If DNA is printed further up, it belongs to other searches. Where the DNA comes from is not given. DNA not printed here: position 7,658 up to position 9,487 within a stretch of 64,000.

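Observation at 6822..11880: Ancient tandem segmental duplication of a two-gene cassette, including its ribosome-binding region and part of the upstream cytochrome gene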

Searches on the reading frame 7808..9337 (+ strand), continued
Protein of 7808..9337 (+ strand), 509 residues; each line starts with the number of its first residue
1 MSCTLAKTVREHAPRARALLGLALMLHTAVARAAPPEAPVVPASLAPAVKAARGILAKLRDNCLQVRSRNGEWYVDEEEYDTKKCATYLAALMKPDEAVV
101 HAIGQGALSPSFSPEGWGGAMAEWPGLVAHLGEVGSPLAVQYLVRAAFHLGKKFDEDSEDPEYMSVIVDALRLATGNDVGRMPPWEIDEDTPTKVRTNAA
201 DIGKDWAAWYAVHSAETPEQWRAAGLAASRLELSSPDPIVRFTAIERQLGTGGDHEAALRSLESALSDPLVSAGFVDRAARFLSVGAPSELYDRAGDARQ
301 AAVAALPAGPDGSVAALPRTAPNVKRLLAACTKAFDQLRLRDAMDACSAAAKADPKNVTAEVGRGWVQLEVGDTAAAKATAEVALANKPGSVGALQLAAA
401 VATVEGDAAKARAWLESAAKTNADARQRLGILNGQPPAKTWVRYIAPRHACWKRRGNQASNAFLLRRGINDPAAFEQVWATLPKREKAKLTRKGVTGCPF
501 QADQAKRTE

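Call 74: fold_search(model_id=the predicted structure, library=pdb)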
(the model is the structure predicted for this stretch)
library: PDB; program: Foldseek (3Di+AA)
matches with E <= 10: 1281; with E <= 0.001: 3
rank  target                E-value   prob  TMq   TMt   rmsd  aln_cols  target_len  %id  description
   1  8dth_B                8.5e-04  1.00  0.21  0.15  21.0       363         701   15  Cryo-EM structure of Arabidopsis SPY alternative conformation 2 (released 2023-03-08)
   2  7y4i_A                8.8e-04  1.00  0.21  0.13  22.5       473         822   14  Crystal structure of SPINDLY in complex with GDP (released 2022-12-07)
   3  7y4i_B                9.6e-04  1.00  0.21  0.13  24.3       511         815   14  Crystal structure of SPINDLY in complex with GDP (released 2022-12-07)
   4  8dtf_A                1.4e-03  1.00  0.22  0.14  23.2       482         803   14  Cryo-EM structure of the full length Arabidopsis SPY with complete TPRs (released 2023-03-08)
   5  4ui9_H                1.6e-03  1.00  0.21  0.22  22.6       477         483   13  Atomic structure of the human Anaphase-Promoting Complex (released 2015-06-17)
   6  8dtg_A                1.8e-03  1.00  0.22  0.14  24.0       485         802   13  Cryo-EM structure of Arabidopsis SPY alternative conformation 1 (released 2023-03-08)
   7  6bq1_B                1.8e-03  1.00  0.23  0.17  22.3       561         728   14  Human PI4KIIIa lipid kinase complex (released 2017-12-13)
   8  9qhb                  1.9e-03  1.00  0.21  0.38  17.6       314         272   16  Crystal structure of 16-repeat CTPR protein with eliminated coordination sites (released 2025-10-22)
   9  7kw7_E                1.9e-03  1.00  0.20  0.30  22.6       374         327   13  Atomic cryoEM structure of Hsp90-Hsp70-Hop-GR (released 2021-12-08)
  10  6v8e_B                2.1e-03  1.00  0.21  0.81   2.4       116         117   24  Computationally designed C3-symmetric homotrimer from TPR repeat protein (released 2020-08-12)
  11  6voa_E                2.2e-03  1.00  0.21  0.26  20.6       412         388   12  Cryo-EM structure of the BBSome-ARL6 complex (released 2020-06-24)
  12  8dti_A                2.2e-03  1.00  0.22  0.18  15.9       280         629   15  Cryo-EM structure of Arabidopsis SPY in complex with GDP-fucose (released 2023-03-08)
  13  9rtt_Q                2.3e-03  1.00  0.24  0.15  25.4       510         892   12  Activated Elongation Complex with IWS1 and ELOF1 (released 2025-09-03)
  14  6vbv_4                2.4e-03  1.00  0.21  0.26  22.5       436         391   13  Structure of the bovine BBSome:ARL6:GTP complex (released 2020-01-29)
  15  5g05_H                2.4e-03  1.00  0.22  0.23  22.5       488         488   14  Cryo-EM structure of combined apo phosphorylated APC (released 2016-05-25)
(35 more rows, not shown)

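Call 84: find_encoding_contigs(protein=P0027, flank=6000, max_places=4)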
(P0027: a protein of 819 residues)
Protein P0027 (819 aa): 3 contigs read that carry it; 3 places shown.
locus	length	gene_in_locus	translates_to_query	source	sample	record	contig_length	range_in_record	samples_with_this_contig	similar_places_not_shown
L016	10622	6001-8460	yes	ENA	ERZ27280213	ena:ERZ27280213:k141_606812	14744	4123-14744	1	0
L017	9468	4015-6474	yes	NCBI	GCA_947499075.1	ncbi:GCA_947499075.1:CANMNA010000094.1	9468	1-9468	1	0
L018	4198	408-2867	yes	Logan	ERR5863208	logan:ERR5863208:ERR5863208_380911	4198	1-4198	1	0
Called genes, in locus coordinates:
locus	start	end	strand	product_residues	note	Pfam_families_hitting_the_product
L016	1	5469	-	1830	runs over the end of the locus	PF00526:Dicty_CTDC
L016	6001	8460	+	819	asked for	-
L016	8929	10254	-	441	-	PF01266:DAO (faint), PF01494:FAD_binding_3 (faint), PF07992:Pyr_redox_2, PF13450:NAD_binding_8 (faint), PF13454:NAD_binding_9 (faint), PF00070:Pyr_redox, PF22366:NDH2_C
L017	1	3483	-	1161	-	?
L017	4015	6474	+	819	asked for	-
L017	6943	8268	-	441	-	PF01266:DAO (faint), PF01494:FAD_binding_3 (faint), PF07992:Pyr_redox_2, PF13450:NAD_binding_8 (faint), PF13454:NAD_binding_9 (faint), PF00070:Pyr_redox, PF22366:NDH2_C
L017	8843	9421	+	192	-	PF00526:Dicty_CTDC (weak)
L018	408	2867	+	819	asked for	-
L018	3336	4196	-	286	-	?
